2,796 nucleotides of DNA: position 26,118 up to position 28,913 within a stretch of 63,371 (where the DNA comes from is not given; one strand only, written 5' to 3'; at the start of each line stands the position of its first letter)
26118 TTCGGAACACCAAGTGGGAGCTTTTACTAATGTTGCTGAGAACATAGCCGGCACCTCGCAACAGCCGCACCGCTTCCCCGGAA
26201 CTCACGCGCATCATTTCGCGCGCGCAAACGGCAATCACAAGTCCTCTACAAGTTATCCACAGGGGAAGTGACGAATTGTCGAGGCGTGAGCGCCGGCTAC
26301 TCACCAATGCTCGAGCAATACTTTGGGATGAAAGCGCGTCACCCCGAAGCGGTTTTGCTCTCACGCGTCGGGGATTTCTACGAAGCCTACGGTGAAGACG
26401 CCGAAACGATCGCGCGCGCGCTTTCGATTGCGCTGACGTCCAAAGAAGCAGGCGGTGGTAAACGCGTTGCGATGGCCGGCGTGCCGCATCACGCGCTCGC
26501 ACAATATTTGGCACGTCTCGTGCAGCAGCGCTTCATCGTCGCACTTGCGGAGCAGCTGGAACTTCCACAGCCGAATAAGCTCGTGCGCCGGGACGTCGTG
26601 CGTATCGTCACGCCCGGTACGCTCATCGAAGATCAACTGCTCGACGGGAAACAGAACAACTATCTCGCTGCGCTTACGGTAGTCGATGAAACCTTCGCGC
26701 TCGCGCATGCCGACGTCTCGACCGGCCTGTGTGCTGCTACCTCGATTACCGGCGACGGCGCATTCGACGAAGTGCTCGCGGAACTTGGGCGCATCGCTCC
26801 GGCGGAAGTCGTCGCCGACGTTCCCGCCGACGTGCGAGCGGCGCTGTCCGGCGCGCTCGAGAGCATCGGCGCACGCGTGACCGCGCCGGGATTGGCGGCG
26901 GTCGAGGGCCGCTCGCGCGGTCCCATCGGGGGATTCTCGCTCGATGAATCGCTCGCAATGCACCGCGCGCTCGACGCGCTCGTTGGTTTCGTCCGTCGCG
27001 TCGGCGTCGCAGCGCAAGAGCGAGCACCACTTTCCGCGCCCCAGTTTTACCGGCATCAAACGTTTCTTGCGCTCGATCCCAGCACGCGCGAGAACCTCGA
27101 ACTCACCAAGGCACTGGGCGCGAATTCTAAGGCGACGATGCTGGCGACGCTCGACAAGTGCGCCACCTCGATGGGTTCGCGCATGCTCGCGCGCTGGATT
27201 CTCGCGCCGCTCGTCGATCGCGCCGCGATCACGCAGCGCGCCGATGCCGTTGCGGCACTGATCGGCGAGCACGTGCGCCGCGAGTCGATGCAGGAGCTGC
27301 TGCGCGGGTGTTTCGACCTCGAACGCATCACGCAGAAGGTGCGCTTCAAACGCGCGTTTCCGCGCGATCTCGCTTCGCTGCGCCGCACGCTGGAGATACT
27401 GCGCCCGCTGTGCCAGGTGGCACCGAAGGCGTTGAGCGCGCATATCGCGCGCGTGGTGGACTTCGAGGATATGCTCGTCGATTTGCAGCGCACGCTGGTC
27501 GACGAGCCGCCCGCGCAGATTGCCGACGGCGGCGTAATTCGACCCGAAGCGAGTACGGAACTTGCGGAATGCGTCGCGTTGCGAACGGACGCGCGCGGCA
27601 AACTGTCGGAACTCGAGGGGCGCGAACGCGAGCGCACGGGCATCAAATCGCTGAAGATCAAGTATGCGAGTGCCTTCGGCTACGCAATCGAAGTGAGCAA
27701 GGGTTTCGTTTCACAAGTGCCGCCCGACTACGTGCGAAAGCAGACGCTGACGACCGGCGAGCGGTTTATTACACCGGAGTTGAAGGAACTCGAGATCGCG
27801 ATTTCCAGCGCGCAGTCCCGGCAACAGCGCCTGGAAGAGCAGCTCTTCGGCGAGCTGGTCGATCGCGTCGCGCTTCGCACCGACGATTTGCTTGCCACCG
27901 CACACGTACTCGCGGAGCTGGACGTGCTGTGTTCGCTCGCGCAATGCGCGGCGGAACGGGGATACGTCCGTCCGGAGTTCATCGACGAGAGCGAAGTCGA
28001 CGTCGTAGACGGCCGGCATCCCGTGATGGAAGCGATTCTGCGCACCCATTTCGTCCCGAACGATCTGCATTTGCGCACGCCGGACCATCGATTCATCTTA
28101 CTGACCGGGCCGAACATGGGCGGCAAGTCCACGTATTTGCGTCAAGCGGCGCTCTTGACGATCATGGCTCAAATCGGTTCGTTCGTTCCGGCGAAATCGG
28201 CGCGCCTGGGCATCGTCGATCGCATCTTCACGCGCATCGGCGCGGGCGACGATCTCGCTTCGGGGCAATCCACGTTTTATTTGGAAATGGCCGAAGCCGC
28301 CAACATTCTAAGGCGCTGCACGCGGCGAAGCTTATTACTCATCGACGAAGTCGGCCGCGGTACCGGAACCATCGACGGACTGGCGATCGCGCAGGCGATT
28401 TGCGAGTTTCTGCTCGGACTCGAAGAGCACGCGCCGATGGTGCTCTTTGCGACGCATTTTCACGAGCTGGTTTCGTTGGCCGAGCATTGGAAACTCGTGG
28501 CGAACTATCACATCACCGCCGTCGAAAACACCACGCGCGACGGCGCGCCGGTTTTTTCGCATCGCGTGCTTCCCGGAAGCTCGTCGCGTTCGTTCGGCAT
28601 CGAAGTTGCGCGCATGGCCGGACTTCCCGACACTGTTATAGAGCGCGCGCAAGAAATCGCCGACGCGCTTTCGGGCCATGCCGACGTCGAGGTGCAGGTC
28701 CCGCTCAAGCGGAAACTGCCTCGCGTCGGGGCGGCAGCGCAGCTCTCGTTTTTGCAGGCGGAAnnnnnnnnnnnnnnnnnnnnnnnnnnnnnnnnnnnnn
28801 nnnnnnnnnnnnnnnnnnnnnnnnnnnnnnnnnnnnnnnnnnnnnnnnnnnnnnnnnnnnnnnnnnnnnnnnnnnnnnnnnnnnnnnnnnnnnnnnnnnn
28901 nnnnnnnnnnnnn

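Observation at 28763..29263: Uncharacterised acidic 166-aa ORF translationally coupled between mutS and mutL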

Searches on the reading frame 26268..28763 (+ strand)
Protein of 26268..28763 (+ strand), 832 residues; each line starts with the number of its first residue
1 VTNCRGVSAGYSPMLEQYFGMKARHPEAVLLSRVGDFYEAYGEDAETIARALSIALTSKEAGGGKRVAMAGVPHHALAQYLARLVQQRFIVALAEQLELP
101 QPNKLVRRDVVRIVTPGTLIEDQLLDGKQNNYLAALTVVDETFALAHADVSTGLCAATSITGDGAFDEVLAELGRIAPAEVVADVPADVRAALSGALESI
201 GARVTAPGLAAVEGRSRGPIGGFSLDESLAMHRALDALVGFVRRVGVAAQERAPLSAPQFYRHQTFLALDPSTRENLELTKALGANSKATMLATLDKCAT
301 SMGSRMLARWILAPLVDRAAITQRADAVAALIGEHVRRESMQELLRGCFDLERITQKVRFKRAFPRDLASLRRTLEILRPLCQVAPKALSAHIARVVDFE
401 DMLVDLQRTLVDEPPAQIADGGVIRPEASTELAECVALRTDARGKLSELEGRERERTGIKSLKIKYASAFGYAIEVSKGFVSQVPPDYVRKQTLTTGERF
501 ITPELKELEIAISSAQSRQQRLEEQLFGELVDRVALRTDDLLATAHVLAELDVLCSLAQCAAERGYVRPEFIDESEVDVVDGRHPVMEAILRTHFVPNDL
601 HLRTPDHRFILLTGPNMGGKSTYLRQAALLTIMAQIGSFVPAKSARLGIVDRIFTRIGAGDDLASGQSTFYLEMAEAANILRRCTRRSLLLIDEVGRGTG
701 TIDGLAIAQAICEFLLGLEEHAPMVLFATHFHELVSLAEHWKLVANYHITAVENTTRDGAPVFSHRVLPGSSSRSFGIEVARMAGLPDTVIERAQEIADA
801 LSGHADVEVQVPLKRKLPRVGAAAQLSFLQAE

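Call 3: search_protein_families(library=pfam, proteins=[window:26268-28763:+], max_evalue=1)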
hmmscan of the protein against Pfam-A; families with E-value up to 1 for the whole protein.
window:26268-28763:+ (832 aa): 7 families
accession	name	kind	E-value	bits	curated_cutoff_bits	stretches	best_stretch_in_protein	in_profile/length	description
PF00488.27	MutS_V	-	3.3e-75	252.7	30.2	1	610-801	1-187/188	MutS domain V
PF05192.23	MutS_III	-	1.5e-45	156.3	34.1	1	272-558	1-194/194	MutS domain III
PF01624.25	MutS_I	-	7.6e-36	123.2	20.6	1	13-122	2-112/113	MutS domain I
PF05190.23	MutS_IV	-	1.1e-22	80.6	22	1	429-517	3-91/92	MutS family domain IV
PF05188.22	MutS_II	-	4.1e-06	27.7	25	1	131-183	1-51/133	MutS domain II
PF13401.12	AAA_22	-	0.082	13.7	27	1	607-697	5-95/130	AAA domain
PF13514.12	AAA_27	-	0.1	12.6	22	1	594-625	13-44/206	AAA domain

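Call 35: find_homologous_proteins(query=window:26268-28763:+, max_evalue=1e-100)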
Query window:26268-28763:+ (832 aa): 6468 proteins with E <= 1e-100 among 8000 candidates; the best 120 are listed.
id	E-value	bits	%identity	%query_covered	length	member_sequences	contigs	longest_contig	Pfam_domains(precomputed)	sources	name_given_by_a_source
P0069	0.0e+0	1687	95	98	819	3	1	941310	PF01624.26,PF05192.24,PF05188.24,PF05190.24,PF00488.28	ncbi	-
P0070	0.0e+0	1647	92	98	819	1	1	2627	PF01624.26,PF05192.24,PF05188.24,PF05190.24,PF00488.28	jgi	jgi:DNA mismatch repair protein MutS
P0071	0.0e+0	1614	89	98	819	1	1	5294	PF01624.26,PF05192.24,PF05188.24,PF05190.24,PF00488.28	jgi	jgi:DNA mismatch repair protein MutS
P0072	0.0e+0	1607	89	98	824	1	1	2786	PF01624.26,PF05192.24,PF05188.24,PF05190.24,PF00488.28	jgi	jgi:DNA mismatch repair protein MutS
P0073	0.0e+0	1592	88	99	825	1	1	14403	PF01624.26,PF05192.24,PF05188.24,PF05190.24,PF00488.28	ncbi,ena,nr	ncbi:MAG TPA: DNA mismatch repair protein MutS [Candidatus Baltobacteraceae bacterium]|nr:DNA mismat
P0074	0.0e+0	1590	87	99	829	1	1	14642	PF01624.26,PF05192.24,PF05188.24,PF05190.24,PF00488.28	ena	-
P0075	0.0e+0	1590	88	100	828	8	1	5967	PF01624.26,PF05192.24,PF05188.24,PF05190.24,PF00488.28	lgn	-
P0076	0.0e+0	1589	87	100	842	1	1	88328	PF01624.26,PF05192.24,PF05188.24,PF05190.24,PF00488.28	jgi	jgi:DNA mismatch repair protein MutS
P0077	0.0e+0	1587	89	98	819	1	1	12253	PF01624.26,PF05192.24,PF05188.24,PF05190.24,PF00488.28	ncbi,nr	ncbi:MAG TPA: DNA mismatch repair protein MutS [Candidatus Baltobacteraceae bacterium]|nr:DNA mismat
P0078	0.0e+0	1583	86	99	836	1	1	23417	PF01624.26,PF05192.24,PF05188.24,PF05190.24,PF00488.28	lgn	-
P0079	0.0e+0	1579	87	99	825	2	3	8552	PF01624.26,PF05192.24,PF05188.24,PF05190.24,PF00488.28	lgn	-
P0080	0.0e+0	1577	87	99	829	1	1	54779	PF01624.26,PF05192.24,PF05188.24,PF05190.24,PF00488.28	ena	-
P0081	0.0e+0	1575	87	98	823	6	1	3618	PF01624.26,PF05192.24,PF05188.24,PF05190.24,PF00488.28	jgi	jgi:DNA mismatch repair protein MutS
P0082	0.0e+0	1574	87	98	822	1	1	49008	PF01624.26,PF05192.24,PF05188.24,PF05190.24,PF00488.28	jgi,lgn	jgi:DNA mismatch repair protein MutS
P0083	0.0e+0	1573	88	98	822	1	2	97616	PF01624.26,PF05192.24,PF05188.24,PF05190.24,PF00488.28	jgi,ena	-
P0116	0.0e+0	1476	81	99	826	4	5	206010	PF01624.26,PF05192.24,PF05188.24,PF05190.24,PF00488.28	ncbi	ncbi:MAG: DNA mismatch repair protein MutS [Vulcanimicrobiaceae bacterium]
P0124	0.0e+0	1450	80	99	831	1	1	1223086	PF01624.26,PF05192.24,PF05188.24,PF05190.24,PF00488.28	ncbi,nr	ncbi:MAG TPA: DNA mismatch repair protein MutS [Candidatus Rubrimentiphilum sp.]|nr:DNA mismatch rep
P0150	0.0e+0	1409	79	98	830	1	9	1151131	PF01624.26,PF05192.24,PF05188.24,PF05190.24,PF00488.28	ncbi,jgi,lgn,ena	jgi:DNA mismatch repair protein MutS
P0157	0.0e+0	1401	78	98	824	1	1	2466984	PF01624.26,PF05192.24,PF05188.24,PF05190.24,PF00488.28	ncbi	-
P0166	0.0e+0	1388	77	99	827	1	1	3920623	PF01624.26,PF05192.24,PF05188.24,PF05190.24,PF00488.28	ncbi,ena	-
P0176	0.0e+0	1374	76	98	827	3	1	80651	PF01624.26,PF05192.24,PF05188.24,PF05190.24,PF00488.28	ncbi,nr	ncbi:MAG: DNA mismatch repair protein MutS [Candidatus Meridianibacter frigidus]|nr:MAG: DNA mismatc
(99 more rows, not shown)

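Call 36: find_encoding_contigs(protein=P0116, flank=4000, max_places=2)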
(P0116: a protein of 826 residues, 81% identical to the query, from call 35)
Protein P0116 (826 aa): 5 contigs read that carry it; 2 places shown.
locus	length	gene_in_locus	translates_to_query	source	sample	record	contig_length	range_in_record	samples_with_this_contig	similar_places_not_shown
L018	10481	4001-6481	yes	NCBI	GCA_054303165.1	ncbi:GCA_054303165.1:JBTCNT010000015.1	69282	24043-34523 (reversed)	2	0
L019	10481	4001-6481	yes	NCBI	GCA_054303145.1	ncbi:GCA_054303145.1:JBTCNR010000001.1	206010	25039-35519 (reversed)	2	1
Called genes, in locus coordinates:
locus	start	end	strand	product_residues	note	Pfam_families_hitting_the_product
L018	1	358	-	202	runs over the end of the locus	PF02660:G3P_acyltransf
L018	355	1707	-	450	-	PF00071:Ras (faint), PF01926:MMR_HSR1, PF02421:FeoB_N, PF04548:AIG1 (weak), PF00009:GTP_EFTU (weak), PF01926:MMR_HSR1, PF02421:FeoB_N, PF14714:KH_dom-like, +3 more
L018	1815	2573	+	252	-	PF08308:PEGA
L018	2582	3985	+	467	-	PF00919:UPF0004, PF04055:Radical_SAM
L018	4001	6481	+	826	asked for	PF01624:MutS_I, PF05188:MutS_II (weak), PF05192:MutS_III, PF05190:MutS_IV, PF00488:MutS_V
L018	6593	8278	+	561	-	PF02518:HATPase_c (weak), PF13589:HATPase_c_3, PF01119:DNA_mis_repair, PF08676:MutL_C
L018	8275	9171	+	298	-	PF01745:IPT (weak), PF13671:AAA_33 (faint), PF01715:IPPT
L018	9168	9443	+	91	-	PF17209:Hfq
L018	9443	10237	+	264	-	PF01678:DAP_epimerase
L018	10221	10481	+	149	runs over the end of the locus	PF00583:Acetyltransf_1, PF13673:Acetyltransf_10 (weak), PF13508:Acetyltransf_7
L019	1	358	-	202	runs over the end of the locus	PF02660:G3P_acyltransf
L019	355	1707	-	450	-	PF00071:Ras (faint), PF01926:MMR_HSR1, PF02421:FeoB_N, PF04548:AIG1 (weak), PF00009:GTP_EFTU (weak), PF01926:MMR_HSR1, PF02421:FeoB_N, PF14714:KH_dom-like, +3 more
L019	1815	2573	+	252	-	PF08308:PEGA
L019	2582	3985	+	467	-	PF00919:UPF0004, PF04055:Radical_SAM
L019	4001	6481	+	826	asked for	PF01624:MutS_I, PF05188:MutS_II (weak), PF05192:MutS_III, PF05190:MutS_IV, PF00488:MutS_V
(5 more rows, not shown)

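Call 37: find_encoding_contigs(protein=P0124, flank=4000, max_places=2)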
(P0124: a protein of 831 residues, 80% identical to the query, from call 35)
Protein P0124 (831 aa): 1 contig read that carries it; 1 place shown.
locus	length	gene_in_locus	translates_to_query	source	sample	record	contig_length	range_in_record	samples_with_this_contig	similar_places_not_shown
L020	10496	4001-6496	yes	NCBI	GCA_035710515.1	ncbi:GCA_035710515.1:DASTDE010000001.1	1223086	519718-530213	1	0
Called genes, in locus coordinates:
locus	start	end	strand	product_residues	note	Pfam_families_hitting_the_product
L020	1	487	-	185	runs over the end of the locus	PF08207:EFP_N, PF01132:EFP, PF09285:Elong-fact-P_C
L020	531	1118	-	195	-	PF02660:G3P_acyltransf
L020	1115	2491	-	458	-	PF00009:GTP_EFTU (weak), PF02421:FeoB_N, PF04548:AIG1 (weak), PF01926:MMR_HSR1, PF00009:GTP_EFTU, PF01926:MMR_HSR1, PF02421:FeoB_N, PF14714:KH_dom-like, +5 more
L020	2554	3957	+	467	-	PF00919:UPF0004, PF04055:Radical_SAM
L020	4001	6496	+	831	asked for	PF01624:MutS_I, PF05188:MutS_II, PF05192:MutS_III, PF05190:MutS_IV, PF00488:MutS_V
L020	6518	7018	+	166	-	-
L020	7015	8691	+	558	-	PF02518:HATPase_c, PF13589:HATPase_c_3, PF01119:DNA_mis_repair, PF08676:MutL_C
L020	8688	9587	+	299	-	PF01745:IPT, PF13671:AAA_33 (weak), PF01715:IPPT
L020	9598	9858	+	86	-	PF17209:Hfq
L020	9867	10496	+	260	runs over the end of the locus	PF01678:DAP_epimerase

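Call 38: find_encoding_contigs(protein=P0176, flank=4000, max_places=2)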
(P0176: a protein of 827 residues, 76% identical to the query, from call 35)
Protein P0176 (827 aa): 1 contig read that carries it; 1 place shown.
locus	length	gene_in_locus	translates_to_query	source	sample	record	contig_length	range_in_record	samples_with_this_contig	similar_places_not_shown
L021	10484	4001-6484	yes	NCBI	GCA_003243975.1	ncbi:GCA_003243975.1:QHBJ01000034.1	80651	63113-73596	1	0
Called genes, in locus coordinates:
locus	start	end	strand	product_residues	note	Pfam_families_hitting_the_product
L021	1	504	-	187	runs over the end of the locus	PF08207:EFP_N, PF01132:EFP, PF09285:Elong-fact-P_C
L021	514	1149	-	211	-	PF02660:G3P_acyltransf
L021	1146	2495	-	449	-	PF00009:GTP_EFTU (weak), PF01926:MMR_HSR1, PF02421:FeoB_N, PF04548:AIG1 (weak), PF00009:GTP_EFTU, PF01926:MMR_HSR1, PF02421:FeoB_N, PF14714:KH_dom-like, +6 more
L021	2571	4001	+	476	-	PF00919:UPF0004, PF04055:Radical_SAM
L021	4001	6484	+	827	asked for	PF01624:MutS_I, PF05188:MutS_II (weak), PF05192:MutS_III, PF05190:MutS_IV, PF00488:MutS_V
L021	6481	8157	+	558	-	PF02518:HATPase_c, PF13589:HATPase_c_3, PF01119:DNA_mis_repair, PF08676:MutL_C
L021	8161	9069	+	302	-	PF01745:IPT (weak), PF13671:AAA_33 (faint), PF01715:IPPT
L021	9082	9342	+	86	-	PF17209:Hfq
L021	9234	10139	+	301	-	PF01678:DAP_epimerase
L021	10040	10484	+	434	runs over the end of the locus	PF04055:Radical_SAM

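Call 39: find_encoding_contigs(protein=P0166, flank=4000, max_places=2)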
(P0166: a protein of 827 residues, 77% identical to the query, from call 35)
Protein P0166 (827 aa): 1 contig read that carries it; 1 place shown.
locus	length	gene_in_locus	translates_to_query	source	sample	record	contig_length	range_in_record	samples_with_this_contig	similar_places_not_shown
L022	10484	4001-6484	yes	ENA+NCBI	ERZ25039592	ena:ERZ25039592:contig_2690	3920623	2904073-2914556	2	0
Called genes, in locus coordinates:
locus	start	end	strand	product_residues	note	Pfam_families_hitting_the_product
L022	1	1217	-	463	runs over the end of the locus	PF00009:GTP_EFTU, PF03193:RsgA_GTPase (faint), PF01926:MMR_HSR1, PF02421:FeoB_N, PF00009:GTP_EFTU, PF01926:MMR_HSR1, PF02421:FeoB_N, PF14714:KH_dom-like, +4 more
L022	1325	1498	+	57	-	-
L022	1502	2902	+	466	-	PF00919:UPF0004, PF04055:Radical_SAM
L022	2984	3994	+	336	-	PF00704:Glyco_hydro_18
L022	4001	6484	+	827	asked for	PF01624:MutS_I, PF05188:MutS_II (weak), PF05192:MutS_III, PF05190:MutS_IV, PF00488:MutS_V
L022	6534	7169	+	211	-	-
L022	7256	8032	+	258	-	PF14023:Bestrophin-like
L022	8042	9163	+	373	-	PF03816:LytR_cpsA_psr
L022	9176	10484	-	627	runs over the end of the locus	-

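Call 50: find_related_loci(query=A3, collection=metagenome_contigs, flank=3000)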
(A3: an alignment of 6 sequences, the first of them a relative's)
Query A3 (166 aa) in metagenome_contigs; peptide patterns used: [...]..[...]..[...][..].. (x = any residue, [..] = any of these).
275 stretches matched a pattern; 2 encode a relative of the query (tblastn E <= 1e-3); 2 distinct loci.
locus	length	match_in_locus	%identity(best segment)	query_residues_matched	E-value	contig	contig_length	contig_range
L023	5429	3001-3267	40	3-90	1e-14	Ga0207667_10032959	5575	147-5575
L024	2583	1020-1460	33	3-152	1e-13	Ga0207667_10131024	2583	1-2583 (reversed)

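Call 53: find_encoding_contigs(protein=P0157, flank=4000, max_places=1)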
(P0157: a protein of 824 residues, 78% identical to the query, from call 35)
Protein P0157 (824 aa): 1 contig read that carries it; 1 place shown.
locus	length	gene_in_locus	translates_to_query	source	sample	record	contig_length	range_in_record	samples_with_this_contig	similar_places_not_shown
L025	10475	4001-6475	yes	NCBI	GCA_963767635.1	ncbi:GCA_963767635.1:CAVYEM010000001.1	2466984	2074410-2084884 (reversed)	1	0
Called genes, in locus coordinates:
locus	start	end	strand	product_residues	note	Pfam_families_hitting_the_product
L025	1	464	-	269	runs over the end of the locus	-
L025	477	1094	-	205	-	PF02660:G3P_acyltransf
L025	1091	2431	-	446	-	PF00009:GTP_EFTU, PF00071:Ras (faint), PF01926:MMR_HSR1, PF02421:FeoB_N, PF00009:GTP_EFTU, PF01926:MMR_HSR1, PF02421:FeoB_N, PF14714:KH_dom-like, +3 more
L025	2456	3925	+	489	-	PF00919:UPF0004, PF04055:Radical_SAM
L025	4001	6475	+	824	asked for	PF01624:MutS_I, PF05188:MutS_II (weak), PF05192:MutS_III, PF05190:MutS_IV, PF00488:MutS_V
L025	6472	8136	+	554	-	PF02518:HATPase_c, PF13589:HATPase_c_3, PF01119:DNA_mis_repair, PF08676:MutL_C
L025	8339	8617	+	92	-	PF02566:OsmC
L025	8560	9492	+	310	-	PF01745:IPT (weak), PF01715:IPPT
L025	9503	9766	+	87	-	PF17209:Hfq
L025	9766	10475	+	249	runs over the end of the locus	PF01678:DAP_epimerase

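Call 54: find_encoding_contigs(protein=P0150, flank=4000, max_places=2)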
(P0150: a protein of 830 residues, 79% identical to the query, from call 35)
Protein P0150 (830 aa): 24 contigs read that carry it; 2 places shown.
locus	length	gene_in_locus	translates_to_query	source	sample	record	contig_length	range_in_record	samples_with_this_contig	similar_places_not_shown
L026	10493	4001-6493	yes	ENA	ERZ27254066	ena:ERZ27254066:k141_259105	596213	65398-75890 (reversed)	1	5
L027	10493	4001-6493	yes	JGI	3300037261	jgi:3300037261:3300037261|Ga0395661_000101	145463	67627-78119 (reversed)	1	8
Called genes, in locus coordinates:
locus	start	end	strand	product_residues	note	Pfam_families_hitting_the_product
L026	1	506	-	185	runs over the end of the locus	PF08207:EFP_N, PF01132:EFP, PF09285:Elong-fact-P_C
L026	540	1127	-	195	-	PF02660:G3P_acyltransf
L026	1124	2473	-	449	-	PF00071:Ras (faint), PF01926:MMR_HSR1, PF02421:FeoB_N, PF04548:AIG1 (weak), PF00009:GTP_EFTU, PF02421:FeoB_N, PF01926:MMR_HSR1, PF14714:KH_dom-like, +3 more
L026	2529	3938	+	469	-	PF00919:UPF0004, PF04055:Radical_SAM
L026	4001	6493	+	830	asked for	PF01624:MutS_I, PF05188:MutS_II, PF05192:MutS_III, PF05190:MutS_IV, PF00488:MutS_V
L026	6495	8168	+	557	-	PF02518:HATPase_c, PF13589:HATPase_c_3, PF01119:DNA_mis_repair, PF08676:MutL_C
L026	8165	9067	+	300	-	PF01745:IPT (weak), PF13671:AAA_33 (weak), PF01715:IPPT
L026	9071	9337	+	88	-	PF17209:Hfq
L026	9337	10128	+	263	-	PF01678:DAP_epimerase, PF02567:PhzC-PhzF (weak), PF01678:DAP_epimerase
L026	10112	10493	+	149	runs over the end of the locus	PF00583:Acetyltransf_1, PF13673:Acetyltransf_10 (weak), PF13508:Acetyltransf_7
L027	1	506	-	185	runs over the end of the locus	PF08207:EFP_N, PF01132:EFP, PF09285:Elong-fact-P_C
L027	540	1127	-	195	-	PF02660:G3P_acyltransf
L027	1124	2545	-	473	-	PF02421:FeoB_N, PF04548:AIG1 (weak), PF01926:MMR_HSR1, PF00009:GTP_EFTU (weak), PF02421:FeoB_N, PF01926:MMR_HSR1, PF00009:GTP_EFTU, PF14714:KH_dom-like, +4 more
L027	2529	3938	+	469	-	PF00919:UPF0004, PF04055:Radical_SAM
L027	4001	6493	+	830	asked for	PF01624:MutS_I, PF05188:MutS_II, PF05192:MutS_III, PF05190:MutS_IV, PF00488:MutS_V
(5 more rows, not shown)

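Call 55: search_protein_families(library=padloc, proteins=[L020:6518-7015:+], max_evalue=1)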
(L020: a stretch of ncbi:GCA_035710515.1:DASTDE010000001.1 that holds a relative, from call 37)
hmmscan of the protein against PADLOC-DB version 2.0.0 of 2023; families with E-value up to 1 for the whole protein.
L020:6518-7015:+ (166 aa): 0 families

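Call 56: search_protein_families(library=phrogs, proteins=[L020:6518-7015:+], max_evalue=1)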
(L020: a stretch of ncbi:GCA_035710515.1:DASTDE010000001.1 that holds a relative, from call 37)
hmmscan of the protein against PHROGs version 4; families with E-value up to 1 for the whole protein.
L020:6518-7015:+ (166 aa): 0 families
